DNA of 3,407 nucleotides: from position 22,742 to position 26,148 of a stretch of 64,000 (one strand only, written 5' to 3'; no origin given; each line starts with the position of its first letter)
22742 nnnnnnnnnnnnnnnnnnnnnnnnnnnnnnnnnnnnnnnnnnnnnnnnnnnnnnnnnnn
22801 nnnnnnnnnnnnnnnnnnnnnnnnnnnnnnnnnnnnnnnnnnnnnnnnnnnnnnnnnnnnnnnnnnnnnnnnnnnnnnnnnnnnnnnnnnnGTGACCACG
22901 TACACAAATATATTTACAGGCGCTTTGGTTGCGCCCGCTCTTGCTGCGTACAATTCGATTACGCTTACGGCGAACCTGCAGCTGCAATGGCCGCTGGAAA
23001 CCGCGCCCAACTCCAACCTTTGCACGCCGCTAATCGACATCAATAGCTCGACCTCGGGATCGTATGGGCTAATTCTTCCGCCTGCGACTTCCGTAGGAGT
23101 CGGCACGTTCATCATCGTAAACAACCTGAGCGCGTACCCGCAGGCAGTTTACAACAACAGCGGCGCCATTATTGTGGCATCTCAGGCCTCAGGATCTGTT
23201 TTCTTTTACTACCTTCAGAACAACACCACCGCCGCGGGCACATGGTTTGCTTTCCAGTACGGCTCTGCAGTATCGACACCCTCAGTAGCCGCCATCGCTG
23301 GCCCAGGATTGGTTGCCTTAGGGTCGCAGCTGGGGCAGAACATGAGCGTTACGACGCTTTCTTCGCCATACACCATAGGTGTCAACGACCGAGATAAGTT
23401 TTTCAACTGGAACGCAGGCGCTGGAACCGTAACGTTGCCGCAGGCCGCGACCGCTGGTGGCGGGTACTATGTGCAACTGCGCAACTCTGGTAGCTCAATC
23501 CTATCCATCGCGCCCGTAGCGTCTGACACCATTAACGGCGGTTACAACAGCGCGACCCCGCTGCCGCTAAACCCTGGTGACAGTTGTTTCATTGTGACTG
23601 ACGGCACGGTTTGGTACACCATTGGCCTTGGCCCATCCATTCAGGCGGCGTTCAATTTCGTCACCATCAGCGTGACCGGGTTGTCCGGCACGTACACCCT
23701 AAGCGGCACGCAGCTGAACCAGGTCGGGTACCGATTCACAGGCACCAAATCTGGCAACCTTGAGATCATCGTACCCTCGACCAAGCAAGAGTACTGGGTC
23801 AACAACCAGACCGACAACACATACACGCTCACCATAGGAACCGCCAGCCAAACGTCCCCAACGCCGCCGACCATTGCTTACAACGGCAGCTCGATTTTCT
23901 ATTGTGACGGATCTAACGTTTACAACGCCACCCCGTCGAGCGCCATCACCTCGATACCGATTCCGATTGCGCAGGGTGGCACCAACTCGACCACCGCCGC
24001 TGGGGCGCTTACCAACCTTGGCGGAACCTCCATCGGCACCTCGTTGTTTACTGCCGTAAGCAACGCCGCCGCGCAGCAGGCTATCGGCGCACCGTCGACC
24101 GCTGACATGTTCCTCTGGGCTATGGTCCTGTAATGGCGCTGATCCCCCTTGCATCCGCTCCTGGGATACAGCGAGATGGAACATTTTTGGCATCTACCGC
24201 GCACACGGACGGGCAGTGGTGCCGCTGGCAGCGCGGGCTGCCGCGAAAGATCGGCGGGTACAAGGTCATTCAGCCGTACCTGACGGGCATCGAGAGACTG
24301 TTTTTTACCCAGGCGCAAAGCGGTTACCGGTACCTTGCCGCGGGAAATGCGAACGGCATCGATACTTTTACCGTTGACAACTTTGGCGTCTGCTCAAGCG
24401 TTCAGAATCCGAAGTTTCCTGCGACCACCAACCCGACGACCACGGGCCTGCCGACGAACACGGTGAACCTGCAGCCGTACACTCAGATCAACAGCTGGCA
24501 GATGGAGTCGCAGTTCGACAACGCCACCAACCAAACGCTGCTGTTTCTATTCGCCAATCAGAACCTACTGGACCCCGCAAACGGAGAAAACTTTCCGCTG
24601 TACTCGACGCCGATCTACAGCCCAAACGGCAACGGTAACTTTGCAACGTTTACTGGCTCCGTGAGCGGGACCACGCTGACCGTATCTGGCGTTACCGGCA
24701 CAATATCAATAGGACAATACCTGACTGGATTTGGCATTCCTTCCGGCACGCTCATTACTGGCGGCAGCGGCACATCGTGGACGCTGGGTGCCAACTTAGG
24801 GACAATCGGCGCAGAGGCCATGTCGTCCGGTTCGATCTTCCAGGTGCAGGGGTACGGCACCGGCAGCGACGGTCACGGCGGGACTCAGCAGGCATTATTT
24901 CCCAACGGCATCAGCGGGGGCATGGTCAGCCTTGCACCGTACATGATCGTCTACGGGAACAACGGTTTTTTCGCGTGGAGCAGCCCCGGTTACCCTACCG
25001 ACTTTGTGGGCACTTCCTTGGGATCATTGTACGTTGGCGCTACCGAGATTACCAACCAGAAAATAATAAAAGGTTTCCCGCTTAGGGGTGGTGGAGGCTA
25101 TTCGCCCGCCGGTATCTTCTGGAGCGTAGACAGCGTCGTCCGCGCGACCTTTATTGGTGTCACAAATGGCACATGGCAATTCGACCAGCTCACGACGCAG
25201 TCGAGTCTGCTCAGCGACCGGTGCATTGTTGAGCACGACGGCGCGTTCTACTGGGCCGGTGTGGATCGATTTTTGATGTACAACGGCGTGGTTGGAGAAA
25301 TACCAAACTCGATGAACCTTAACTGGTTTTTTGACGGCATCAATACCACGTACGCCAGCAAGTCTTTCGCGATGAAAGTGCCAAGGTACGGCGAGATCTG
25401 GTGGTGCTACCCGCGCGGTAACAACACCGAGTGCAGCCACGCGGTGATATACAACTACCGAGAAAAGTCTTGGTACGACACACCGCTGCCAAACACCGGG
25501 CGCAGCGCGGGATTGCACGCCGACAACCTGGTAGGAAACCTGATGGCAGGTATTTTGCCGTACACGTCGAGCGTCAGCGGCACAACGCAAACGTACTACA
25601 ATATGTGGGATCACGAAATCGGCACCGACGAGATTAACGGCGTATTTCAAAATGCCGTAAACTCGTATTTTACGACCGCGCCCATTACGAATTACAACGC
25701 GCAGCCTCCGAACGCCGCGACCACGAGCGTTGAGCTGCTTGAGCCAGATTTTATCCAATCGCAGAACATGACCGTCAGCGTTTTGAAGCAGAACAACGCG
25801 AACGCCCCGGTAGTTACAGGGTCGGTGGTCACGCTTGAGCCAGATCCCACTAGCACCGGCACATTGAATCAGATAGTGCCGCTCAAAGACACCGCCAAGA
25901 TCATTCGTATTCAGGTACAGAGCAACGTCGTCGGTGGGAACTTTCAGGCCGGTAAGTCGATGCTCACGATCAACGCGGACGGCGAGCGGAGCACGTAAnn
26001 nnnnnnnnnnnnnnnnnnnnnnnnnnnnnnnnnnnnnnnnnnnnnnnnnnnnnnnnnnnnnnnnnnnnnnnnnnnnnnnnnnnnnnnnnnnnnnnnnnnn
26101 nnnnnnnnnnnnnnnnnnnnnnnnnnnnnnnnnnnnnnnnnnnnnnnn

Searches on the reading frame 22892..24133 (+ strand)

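Call 19: search_protein_families(library=pfam, proteins=[window:22892-24133:+], max_evalue=1)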
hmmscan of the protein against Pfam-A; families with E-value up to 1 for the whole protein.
window:22892-24133:+ (413 aa): 0 families

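Call 32: search_protein_families(library=phrogs, proteins=[window:22892-24133:+], max_evalue=0.01)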
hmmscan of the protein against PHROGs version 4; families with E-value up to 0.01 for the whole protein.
window:22892-24133:+ (413 aa): 1 family
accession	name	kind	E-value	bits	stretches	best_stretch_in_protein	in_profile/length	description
phrog_5481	-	tail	0.0037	16.7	1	311-403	573-668/1043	tail fiber protein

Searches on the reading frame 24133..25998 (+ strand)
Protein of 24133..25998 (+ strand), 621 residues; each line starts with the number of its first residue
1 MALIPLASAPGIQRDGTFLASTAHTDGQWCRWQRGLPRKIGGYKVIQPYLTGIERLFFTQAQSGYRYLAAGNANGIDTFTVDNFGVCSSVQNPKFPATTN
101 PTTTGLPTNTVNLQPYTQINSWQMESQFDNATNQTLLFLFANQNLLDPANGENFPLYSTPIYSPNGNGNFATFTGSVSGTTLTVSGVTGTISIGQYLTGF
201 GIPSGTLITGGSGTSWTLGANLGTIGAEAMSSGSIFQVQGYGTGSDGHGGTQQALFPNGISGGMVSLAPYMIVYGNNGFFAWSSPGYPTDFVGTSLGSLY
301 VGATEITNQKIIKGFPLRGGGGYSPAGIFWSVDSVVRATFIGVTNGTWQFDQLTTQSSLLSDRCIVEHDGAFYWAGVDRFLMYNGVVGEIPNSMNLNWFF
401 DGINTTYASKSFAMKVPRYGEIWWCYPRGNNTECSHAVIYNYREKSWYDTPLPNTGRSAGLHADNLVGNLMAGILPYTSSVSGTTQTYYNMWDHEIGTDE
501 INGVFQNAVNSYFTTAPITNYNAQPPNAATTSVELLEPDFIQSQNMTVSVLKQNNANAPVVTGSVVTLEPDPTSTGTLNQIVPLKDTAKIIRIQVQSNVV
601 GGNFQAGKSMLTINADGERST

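Call 32: search_protein_families(library=phrogs, proteins=[window:24133-25998:+], max_evalue=0.01)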
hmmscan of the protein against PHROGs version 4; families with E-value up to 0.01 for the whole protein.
window:24133-25998:+ (621 aa): 1 family
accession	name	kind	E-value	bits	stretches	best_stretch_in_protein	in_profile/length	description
phrog_3287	-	head and packaging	9.7e-30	104.9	1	330-619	224-524/524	virion structural protein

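Call 33: search_protein_families(library=pfam, proteins=[window:24133-25998:+], max_evalue=0.01)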
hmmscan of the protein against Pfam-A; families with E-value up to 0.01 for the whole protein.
window:24133-25998:+ (621 aa): 0 families
